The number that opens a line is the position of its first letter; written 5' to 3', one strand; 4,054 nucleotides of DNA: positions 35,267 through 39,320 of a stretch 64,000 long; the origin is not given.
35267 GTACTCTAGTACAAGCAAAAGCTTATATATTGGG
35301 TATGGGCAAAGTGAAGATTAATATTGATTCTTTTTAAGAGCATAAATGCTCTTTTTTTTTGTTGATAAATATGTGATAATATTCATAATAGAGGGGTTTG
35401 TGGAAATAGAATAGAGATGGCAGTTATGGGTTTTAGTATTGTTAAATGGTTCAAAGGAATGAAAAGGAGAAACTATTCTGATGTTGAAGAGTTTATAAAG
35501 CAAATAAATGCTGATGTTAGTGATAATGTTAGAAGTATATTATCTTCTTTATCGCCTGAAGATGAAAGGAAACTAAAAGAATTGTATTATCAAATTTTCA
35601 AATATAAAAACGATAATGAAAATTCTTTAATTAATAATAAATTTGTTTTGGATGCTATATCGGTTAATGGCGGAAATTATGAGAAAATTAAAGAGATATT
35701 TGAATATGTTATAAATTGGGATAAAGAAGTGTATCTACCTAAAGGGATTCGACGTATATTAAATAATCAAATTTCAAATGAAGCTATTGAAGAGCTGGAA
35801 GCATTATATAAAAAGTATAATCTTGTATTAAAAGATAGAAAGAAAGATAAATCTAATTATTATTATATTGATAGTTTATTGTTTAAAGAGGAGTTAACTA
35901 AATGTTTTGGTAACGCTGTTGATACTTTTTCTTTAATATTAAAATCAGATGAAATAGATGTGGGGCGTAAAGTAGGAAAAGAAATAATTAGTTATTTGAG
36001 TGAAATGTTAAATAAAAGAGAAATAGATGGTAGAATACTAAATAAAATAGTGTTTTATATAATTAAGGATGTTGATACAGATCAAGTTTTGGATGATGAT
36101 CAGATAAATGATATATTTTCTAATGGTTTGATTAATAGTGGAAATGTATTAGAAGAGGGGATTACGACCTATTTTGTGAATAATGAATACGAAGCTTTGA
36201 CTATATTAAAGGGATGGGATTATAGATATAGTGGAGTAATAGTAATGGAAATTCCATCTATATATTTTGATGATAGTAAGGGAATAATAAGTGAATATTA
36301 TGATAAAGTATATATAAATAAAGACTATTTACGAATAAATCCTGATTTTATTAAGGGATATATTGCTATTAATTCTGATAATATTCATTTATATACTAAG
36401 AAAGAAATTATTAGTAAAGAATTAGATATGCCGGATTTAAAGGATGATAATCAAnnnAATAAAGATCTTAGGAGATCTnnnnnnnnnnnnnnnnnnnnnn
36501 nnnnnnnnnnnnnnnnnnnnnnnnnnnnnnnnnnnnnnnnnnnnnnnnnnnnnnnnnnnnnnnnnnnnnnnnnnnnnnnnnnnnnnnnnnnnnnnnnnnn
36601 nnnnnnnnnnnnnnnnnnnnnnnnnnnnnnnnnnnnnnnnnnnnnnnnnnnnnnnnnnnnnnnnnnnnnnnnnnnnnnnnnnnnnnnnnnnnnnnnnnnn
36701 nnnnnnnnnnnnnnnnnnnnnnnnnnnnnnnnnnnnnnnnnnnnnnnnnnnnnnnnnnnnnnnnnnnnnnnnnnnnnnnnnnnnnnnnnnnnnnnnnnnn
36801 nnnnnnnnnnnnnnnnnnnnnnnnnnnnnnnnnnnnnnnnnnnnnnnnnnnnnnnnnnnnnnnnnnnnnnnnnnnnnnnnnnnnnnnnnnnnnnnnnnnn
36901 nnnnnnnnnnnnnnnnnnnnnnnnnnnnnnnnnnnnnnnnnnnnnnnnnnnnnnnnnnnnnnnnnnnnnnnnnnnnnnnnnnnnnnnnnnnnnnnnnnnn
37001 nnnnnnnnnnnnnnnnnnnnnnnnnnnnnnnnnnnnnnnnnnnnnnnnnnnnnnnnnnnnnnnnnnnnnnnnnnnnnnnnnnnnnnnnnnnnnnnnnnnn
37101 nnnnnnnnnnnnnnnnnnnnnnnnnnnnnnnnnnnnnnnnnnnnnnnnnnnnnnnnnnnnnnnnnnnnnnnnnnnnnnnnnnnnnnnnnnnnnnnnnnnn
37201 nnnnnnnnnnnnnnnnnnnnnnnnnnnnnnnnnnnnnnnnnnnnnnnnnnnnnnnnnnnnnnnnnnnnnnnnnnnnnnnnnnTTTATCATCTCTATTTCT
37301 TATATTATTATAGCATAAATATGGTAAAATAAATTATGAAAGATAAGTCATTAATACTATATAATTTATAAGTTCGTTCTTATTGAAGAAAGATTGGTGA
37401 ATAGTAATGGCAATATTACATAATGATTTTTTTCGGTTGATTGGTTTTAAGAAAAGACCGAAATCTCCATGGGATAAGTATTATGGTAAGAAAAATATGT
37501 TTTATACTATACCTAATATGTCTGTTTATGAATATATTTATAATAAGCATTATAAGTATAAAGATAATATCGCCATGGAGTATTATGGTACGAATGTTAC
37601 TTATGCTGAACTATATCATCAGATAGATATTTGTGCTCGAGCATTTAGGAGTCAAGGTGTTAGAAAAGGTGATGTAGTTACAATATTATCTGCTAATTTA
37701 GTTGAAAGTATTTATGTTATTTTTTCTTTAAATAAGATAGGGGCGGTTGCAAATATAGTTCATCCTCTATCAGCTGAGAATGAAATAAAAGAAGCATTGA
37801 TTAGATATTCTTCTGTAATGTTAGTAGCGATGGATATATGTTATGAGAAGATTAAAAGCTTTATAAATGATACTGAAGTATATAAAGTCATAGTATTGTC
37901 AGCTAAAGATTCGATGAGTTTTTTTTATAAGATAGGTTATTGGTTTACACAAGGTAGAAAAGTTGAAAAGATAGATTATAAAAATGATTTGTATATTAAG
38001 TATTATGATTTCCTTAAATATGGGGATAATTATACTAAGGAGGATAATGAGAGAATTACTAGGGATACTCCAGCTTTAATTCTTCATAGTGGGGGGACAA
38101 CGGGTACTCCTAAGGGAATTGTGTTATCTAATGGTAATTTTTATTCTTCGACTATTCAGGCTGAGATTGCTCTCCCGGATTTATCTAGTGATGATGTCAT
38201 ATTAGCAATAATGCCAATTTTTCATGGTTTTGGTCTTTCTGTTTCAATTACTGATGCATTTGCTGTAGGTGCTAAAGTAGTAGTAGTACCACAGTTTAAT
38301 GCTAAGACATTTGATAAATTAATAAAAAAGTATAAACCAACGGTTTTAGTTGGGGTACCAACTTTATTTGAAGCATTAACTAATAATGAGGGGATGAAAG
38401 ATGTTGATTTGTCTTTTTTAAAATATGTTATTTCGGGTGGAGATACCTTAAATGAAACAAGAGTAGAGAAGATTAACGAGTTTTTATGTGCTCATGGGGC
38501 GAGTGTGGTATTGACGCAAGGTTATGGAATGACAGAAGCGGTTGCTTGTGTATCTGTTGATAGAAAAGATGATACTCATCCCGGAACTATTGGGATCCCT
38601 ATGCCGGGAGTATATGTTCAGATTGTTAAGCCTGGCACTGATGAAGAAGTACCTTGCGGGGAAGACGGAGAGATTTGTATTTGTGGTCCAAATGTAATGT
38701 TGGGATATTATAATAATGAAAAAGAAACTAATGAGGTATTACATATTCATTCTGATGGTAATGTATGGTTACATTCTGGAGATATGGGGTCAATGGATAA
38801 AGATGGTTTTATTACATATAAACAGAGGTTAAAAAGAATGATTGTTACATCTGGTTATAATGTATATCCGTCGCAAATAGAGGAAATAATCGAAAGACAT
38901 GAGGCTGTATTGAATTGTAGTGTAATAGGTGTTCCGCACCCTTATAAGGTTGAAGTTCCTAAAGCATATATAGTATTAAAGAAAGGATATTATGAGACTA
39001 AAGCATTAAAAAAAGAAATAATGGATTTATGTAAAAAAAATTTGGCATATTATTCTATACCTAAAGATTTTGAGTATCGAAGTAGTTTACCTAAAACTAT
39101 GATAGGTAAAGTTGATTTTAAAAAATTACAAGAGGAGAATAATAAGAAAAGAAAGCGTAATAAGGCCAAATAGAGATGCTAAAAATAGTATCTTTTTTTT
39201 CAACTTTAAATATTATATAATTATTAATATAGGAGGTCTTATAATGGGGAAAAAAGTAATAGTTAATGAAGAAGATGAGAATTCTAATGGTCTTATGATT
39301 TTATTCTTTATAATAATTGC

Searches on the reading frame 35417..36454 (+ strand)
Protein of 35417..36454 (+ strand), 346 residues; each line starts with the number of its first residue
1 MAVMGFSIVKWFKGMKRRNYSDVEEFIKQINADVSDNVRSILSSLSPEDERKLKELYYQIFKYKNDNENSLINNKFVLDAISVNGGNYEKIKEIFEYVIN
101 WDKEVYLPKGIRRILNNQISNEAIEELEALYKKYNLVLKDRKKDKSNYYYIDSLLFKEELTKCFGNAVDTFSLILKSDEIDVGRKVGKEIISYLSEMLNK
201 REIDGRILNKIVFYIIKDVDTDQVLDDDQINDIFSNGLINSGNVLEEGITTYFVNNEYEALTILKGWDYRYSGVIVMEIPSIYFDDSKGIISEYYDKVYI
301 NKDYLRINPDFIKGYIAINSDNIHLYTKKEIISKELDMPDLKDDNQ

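Call 100: search_protein_families(library=pfam, proteins=[window:35417-36454:+], max_evalue=0.0001)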
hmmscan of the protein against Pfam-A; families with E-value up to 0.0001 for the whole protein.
window:35417-36454:+ (346 aa): 1 family
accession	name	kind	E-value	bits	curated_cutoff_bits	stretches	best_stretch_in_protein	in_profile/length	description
PF10874.13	DUF2746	-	8e-05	23.4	23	0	2-69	19-85/101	Protein of unknown function (DUF2746)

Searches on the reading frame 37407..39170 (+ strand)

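Call 100: search_protein_families(library=pfam, proteins=[window:37407-39170:+], max_evalue=0.0001)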
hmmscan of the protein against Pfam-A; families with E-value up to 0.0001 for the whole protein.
window:37407-39170:+ (588 aa): 2 families
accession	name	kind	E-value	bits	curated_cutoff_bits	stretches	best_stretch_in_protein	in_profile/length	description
PF00501.34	AMP-binding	-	2.5e-79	267.3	29.9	1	50-435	7-384/384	AMP-binding enzyme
PF13193.12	AMP-binding_C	-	4.9e-18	66.3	24.5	1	490-568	1-76/76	AMP-binding enzyme C-terminal domain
